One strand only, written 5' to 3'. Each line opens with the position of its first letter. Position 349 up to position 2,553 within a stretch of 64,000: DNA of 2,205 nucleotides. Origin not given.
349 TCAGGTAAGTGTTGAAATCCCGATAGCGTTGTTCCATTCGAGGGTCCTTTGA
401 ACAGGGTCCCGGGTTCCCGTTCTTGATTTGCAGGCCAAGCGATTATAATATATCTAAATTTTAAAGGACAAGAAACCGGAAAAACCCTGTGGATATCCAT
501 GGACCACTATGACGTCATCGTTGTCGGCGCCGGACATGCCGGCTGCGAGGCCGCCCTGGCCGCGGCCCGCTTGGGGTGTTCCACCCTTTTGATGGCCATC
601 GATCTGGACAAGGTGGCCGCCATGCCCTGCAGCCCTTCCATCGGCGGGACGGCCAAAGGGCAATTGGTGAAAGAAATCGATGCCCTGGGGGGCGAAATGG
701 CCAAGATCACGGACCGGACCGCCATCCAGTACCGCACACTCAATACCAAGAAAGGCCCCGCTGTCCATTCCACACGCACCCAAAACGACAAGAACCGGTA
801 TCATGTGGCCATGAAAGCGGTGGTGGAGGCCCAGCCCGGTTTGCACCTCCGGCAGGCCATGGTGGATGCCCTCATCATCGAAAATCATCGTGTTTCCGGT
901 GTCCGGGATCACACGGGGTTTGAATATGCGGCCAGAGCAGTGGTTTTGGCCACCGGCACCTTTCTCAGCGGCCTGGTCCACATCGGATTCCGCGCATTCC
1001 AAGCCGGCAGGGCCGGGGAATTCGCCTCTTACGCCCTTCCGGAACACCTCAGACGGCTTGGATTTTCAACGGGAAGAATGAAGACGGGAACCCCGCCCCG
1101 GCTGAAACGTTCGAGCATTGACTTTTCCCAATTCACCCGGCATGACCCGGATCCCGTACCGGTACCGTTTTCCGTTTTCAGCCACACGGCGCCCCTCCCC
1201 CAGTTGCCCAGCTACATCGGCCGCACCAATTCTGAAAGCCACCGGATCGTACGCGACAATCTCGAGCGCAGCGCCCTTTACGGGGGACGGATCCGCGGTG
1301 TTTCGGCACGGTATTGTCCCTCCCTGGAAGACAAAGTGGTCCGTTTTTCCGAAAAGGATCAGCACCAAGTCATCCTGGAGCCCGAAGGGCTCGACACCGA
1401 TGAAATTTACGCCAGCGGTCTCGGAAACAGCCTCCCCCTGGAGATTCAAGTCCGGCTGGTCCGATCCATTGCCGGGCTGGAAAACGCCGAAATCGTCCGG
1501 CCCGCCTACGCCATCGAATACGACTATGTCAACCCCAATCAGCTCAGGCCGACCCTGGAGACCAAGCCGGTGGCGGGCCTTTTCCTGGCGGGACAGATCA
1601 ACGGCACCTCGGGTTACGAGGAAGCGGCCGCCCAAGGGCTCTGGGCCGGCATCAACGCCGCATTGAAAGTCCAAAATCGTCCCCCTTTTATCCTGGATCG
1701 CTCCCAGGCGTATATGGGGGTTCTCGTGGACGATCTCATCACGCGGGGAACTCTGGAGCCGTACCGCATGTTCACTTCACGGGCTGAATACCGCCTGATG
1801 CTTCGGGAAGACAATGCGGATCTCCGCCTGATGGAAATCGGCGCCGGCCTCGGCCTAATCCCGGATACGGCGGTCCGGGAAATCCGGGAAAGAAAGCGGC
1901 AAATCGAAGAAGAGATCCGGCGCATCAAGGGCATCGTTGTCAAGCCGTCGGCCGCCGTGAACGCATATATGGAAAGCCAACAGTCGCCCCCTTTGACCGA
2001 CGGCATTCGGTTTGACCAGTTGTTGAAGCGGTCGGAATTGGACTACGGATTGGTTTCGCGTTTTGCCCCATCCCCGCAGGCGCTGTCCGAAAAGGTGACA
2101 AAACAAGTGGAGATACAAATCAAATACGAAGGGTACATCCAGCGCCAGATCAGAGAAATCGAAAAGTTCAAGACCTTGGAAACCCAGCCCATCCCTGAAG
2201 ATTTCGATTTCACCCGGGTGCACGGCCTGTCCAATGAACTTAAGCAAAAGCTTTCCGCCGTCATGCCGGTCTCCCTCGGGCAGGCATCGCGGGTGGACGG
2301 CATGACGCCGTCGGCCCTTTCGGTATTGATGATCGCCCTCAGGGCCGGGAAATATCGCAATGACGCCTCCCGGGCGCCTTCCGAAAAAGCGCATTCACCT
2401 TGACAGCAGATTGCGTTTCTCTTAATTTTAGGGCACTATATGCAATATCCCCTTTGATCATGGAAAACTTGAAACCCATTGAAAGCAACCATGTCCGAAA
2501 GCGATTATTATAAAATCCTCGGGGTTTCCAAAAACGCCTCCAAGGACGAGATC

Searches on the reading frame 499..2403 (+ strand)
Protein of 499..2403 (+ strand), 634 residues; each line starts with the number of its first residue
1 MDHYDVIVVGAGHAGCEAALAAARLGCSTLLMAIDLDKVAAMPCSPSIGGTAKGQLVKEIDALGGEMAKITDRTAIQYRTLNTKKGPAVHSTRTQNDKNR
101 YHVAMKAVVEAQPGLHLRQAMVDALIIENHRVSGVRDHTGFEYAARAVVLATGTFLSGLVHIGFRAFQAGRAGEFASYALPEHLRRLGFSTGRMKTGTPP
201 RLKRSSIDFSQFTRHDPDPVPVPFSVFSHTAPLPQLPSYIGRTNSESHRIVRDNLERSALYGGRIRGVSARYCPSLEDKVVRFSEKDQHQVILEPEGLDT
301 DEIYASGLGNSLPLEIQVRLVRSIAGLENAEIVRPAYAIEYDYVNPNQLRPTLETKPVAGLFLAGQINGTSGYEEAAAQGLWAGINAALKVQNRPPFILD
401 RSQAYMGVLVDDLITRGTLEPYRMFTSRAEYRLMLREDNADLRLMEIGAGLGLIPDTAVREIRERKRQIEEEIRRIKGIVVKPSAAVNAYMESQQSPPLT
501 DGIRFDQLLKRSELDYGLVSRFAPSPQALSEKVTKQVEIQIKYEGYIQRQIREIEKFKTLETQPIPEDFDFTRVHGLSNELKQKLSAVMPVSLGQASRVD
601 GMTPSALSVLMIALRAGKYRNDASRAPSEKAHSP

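Call 76: find_encoding_contigs(protein=window:499-2403:+, flank=10000, max_places=2)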
Protein window:499-2403:+ (634 aa): 1 contig read that carries it; 1 place shown.
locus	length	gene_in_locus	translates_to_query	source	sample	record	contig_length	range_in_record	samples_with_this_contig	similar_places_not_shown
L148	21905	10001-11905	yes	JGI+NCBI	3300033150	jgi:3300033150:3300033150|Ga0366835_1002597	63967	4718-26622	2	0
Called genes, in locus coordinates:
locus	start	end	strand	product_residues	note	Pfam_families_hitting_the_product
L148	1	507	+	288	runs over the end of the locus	PF05107:Cas_Cas7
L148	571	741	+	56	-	-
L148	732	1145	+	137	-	PF01930:Cas_Cas4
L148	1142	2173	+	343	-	PF01867:Cas_Cas1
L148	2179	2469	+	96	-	PF09827:CRISPR_Cas2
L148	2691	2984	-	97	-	PF22751:DUF488-N3a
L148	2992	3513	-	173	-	PF04073:tRNA_edit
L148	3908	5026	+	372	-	PF13433:Peripla_BP_5, PF13458:Peripla_BP_6, PF01094:ANF_receptor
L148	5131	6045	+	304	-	PF02653:BPD_transp_2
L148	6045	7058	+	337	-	PF02653:BPD_transp_2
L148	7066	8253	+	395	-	PF13476:AAA_23 (weak), PF00005:ABC_tran, PF13304:AAA_21 (faint), PF00005:ABC_tran, PF12399:BCA_ABC_TP_C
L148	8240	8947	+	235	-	PF00005:ABC_tran, PF13304:AAA_21 (faint)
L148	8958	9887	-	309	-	PF04055:Radical_SAM, PF16199:Radical_SAM_C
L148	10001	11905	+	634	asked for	PF00890:FAD_binding_2 (faint), PF01134:GIDA, PF07992:Pyr_redox_2 (weak), PF12831:FAD_oxidored, PF21680:GIDA_C_1st, PF13932:SAM_GIDA_C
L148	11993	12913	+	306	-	PF00226:DnaJ, PF01556:DnaJ_C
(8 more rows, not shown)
